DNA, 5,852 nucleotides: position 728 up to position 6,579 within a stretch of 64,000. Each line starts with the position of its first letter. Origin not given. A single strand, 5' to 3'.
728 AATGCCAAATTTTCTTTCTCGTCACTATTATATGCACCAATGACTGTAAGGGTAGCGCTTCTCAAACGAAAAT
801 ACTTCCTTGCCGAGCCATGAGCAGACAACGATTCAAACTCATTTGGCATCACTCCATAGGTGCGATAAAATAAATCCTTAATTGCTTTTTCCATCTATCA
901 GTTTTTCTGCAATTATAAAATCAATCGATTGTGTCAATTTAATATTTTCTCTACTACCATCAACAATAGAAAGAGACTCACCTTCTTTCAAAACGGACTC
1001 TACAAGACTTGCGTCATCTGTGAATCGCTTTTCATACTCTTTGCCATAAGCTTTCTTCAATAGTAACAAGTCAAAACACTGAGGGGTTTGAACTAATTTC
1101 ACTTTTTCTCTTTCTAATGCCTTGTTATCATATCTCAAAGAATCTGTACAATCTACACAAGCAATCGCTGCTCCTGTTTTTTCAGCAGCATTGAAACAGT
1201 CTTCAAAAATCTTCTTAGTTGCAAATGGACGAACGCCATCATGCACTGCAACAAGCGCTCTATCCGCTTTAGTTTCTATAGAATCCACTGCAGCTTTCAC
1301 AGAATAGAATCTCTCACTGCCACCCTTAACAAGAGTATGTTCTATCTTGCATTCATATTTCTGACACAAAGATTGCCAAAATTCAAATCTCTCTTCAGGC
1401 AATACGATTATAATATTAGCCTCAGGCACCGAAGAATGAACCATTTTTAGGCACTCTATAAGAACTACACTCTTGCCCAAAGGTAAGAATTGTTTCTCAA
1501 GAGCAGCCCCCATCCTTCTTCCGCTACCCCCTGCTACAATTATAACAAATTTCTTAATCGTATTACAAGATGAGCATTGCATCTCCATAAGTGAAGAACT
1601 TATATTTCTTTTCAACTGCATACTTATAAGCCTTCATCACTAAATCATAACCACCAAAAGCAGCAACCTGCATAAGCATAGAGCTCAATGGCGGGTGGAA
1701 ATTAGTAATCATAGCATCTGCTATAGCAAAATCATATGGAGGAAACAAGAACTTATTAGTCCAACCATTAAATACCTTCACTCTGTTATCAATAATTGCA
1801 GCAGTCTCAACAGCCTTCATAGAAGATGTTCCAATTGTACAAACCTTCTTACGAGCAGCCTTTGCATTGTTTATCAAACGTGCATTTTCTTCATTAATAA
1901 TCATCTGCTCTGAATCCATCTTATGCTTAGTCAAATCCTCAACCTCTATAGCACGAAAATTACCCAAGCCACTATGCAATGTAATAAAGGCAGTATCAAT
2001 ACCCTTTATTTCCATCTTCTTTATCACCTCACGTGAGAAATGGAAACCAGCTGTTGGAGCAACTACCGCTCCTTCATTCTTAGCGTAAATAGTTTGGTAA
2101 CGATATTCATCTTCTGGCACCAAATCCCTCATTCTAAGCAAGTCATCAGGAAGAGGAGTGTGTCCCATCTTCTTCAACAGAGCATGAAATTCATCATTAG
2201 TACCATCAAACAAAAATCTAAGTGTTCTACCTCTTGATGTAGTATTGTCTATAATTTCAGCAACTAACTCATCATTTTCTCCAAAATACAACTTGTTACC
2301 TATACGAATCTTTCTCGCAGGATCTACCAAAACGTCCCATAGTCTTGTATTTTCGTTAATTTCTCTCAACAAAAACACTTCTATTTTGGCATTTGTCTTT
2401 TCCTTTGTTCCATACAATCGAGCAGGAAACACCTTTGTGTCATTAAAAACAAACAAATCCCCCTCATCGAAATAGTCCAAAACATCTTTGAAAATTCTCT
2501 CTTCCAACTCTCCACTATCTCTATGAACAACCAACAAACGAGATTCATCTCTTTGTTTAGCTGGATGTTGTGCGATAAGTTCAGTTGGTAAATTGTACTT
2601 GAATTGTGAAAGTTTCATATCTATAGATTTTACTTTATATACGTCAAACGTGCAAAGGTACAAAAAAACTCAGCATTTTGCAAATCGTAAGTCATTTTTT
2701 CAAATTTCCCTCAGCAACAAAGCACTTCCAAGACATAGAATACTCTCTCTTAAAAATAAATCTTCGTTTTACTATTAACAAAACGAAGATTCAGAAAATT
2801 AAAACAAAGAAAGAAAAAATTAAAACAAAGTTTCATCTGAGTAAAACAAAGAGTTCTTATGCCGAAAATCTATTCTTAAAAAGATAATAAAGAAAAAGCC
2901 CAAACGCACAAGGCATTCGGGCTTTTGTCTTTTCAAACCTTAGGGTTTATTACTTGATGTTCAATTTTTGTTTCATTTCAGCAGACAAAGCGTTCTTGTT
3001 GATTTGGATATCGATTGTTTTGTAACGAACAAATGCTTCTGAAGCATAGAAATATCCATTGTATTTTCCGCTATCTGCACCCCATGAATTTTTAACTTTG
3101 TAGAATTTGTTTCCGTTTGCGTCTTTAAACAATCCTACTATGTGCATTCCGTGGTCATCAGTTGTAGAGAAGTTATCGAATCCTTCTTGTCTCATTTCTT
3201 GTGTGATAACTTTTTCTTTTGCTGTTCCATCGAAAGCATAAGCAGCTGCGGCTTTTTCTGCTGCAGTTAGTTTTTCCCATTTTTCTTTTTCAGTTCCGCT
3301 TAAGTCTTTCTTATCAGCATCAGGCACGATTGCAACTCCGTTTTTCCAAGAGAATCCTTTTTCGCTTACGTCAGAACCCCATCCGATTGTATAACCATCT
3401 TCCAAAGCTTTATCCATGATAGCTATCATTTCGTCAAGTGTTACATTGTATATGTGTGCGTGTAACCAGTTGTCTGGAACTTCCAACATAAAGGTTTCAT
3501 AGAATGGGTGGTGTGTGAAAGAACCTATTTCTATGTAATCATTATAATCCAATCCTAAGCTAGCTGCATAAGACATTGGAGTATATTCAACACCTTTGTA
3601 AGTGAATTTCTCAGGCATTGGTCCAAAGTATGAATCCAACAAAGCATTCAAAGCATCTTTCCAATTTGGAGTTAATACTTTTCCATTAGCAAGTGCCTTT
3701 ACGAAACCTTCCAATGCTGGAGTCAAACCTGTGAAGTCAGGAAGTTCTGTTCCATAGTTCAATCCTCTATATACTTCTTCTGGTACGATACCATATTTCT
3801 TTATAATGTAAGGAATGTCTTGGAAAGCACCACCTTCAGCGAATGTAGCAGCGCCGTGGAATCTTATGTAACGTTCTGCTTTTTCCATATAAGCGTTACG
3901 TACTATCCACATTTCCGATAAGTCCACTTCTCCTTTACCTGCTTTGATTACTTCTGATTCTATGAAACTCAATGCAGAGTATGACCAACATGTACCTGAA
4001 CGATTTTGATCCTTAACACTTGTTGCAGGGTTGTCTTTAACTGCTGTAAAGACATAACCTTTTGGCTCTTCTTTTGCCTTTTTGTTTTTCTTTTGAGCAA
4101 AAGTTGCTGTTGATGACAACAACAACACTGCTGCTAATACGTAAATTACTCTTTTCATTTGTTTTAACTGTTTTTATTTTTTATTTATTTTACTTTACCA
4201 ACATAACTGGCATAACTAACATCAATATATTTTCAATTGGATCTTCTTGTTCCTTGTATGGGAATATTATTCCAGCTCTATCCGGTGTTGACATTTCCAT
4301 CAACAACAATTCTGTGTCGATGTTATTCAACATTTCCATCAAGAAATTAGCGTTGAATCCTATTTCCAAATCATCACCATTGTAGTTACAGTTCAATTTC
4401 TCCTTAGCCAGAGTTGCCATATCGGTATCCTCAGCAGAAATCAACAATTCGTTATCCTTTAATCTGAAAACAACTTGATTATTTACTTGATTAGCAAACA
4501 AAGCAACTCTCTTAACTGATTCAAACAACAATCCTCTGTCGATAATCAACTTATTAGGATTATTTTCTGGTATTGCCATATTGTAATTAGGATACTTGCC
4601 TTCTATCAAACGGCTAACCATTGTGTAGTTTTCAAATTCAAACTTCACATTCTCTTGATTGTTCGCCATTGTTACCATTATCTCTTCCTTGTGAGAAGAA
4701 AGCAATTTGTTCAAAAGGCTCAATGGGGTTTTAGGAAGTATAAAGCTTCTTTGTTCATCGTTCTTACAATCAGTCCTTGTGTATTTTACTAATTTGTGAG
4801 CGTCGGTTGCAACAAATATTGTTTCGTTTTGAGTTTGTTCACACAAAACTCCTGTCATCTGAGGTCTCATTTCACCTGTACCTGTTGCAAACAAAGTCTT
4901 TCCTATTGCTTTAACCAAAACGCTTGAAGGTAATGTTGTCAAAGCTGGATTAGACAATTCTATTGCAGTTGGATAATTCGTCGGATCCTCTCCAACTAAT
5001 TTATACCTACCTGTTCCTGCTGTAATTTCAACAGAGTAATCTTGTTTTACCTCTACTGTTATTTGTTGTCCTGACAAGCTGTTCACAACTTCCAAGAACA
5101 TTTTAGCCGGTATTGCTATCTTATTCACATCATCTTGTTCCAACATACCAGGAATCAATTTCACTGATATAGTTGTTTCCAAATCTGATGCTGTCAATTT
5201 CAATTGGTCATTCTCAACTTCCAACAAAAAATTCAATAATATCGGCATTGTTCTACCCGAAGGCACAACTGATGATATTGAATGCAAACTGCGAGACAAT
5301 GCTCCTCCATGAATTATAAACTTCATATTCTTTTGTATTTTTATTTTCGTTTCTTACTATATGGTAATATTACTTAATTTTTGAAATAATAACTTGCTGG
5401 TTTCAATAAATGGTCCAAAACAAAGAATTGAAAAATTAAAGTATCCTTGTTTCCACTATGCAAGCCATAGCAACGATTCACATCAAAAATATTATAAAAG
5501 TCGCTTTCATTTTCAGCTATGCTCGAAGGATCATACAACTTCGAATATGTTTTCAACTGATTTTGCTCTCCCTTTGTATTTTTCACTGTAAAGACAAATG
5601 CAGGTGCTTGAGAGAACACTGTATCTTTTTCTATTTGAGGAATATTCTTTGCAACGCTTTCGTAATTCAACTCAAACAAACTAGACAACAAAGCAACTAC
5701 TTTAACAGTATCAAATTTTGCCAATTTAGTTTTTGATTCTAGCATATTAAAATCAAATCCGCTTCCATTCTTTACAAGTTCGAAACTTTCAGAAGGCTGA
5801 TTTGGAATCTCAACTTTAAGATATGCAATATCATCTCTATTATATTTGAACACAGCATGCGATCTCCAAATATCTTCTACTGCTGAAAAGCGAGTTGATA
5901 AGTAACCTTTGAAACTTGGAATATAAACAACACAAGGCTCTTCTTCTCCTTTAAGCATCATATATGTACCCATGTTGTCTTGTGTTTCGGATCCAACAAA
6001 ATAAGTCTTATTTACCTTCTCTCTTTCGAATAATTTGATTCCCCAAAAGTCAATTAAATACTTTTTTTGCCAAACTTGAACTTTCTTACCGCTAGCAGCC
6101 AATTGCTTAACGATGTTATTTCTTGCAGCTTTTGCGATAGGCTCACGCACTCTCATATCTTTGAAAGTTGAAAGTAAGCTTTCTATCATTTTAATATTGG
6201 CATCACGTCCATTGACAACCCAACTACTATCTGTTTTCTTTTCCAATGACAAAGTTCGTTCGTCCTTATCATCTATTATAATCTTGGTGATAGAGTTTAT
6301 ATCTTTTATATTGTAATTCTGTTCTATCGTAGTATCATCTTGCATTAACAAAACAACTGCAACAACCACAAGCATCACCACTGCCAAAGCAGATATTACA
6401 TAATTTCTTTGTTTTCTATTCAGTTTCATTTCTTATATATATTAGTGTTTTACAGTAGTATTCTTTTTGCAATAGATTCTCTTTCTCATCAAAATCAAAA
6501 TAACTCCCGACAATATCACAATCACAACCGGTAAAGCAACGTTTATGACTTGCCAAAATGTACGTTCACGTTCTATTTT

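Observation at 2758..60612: Dispersed family of head-to-tail 21-nt units filling many intergenic regions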

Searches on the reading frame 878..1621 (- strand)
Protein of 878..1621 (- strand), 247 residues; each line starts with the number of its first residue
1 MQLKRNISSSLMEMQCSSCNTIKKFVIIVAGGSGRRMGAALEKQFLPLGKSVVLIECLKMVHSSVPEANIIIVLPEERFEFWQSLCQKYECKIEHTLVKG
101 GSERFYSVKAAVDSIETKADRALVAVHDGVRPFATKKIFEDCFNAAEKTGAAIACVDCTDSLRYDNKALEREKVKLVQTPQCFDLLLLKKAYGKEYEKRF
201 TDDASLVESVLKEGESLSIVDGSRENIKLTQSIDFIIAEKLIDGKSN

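Call 49: search_protein_families(library=pfam, proteins=[window:878-1621:-], max_evalue=0.00001)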
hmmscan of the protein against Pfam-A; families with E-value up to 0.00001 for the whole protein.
window:878-1621:- (247 aa): 2 families
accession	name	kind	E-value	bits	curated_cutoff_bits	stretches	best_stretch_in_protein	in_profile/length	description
PF01128.25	IspD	-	7.7e-42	144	27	1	26-241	3-218/221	2-C-methyl-D-erythritol 4-phosphate cytidylyltransferase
PF12804.13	NTP_transf_3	-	2.4e-11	44.5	27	1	26-158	1-123/160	MobA-like NTP transferase domain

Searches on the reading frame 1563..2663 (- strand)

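Call 49: search_protein_families(library=pfam, proteins=[window:1563-2663:-], max_evalue=0.00001)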
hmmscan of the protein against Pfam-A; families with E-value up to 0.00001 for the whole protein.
window:1563-2663:- (366 aa): 1 family
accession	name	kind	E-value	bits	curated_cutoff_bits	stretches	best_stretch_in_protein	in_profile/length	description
PF02547.20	Queuosine_synth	-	5.7e-126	420.4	25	1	18-365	1-322/322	Queuosine biosynthesis protein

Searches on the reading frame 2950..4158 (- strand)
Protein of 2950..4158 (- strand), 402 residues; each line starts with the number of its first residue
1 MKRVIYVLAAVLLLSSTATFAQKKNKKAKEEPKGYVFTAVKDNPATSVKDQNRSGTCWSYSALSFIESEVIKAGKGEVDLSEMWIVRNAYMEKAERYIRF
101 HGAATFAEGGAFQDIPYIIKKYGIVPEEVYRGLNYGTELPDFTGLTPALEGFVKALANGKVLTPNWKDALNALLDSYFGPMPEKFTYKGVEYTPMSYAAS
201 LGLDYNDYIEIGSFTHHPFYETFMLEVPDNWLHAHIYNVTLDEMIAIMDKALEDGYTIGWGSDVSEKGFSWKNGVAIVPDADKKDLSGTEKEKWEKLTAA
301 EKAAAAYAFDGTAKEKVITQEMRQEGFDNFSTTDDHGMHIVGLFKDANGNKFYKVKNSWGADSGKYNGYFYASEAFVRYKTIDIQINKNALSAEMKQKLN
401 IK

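Call 49: search_protein_families(library=pfam, proteins=[window:2950-4158:-], max_evalue=0.00001)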
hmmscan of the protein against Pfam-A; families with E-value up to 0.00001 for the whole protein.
window:2950-4158:- (402 aa): 2 families
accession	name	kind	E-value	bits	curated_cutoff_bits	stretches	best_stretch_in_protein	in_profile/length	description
PF03051.21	Peptidase_C1_2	-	1.5e-21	77.2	22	2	331-400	356-425/438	Peptidase C1-like family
PF00112.29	Peptidase_C1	-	2e-13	51.4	20.7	0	44-130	13-90/220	Papain family cysteine protease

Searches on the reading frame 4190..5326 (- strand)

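Call 49: search_protein_families(library=pfam, proteins=[window:4190-5326:-], max_evalue=0.00001)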
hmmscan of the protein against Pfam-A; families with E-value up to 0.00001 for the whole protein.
window:4190-5326:- (378 aa): 3 families
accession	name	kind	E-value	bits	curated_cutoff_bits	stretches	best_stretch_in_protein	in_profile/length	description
PF02767.21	DNA_pol3_beta_2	-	7.8e-28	97.5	27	1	131-247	1-116/116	DNA polymerase III beta subunit, central domain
PF02768.20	DNA_pol3_beta_3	-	3.8e-24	85.3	27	1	251-356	3-107/121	DNA polymerase III beta subunit, C-terminal domain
PF00712.24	DNA_pol3_beta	-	1.3e-22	80.6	24.4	1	1-120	1-118/120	DNA polymerase III beta subunit, N-terminal domain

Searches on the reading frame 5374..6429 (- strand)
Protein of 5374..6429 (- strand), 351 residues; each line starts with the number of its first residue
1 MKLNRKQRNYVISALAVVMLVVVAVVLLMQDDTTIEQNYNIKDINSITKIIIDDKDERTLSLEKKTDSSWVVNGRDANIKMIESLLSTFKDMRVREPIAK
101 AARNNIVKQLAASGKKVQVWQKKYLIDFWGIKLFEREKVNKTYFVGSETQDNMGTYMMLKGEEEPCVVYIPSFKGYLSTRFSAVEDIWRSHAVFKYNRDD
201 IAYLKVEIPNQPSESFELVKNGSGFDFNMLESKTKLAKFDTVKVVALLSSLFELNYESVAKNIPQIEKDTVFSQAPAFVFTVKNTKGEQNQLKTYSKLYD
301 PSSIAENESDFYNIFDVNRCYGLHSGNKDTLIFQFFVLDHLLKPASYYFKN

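Call 49: search_protein_families(library=pfam, proteins=[window:5374-6429:-], max_evalue=0.00001)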
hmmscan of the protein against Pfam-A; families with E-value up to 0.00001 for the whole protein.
window:5374-6429:- (351 aa): 1 family
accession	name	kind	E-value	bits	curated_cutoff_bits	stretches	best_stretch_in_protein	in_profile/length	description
PF14238.11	DUF4340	-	1.1e-12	49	25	1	140-261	59-169/183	Domain of unknown function (DUF4340)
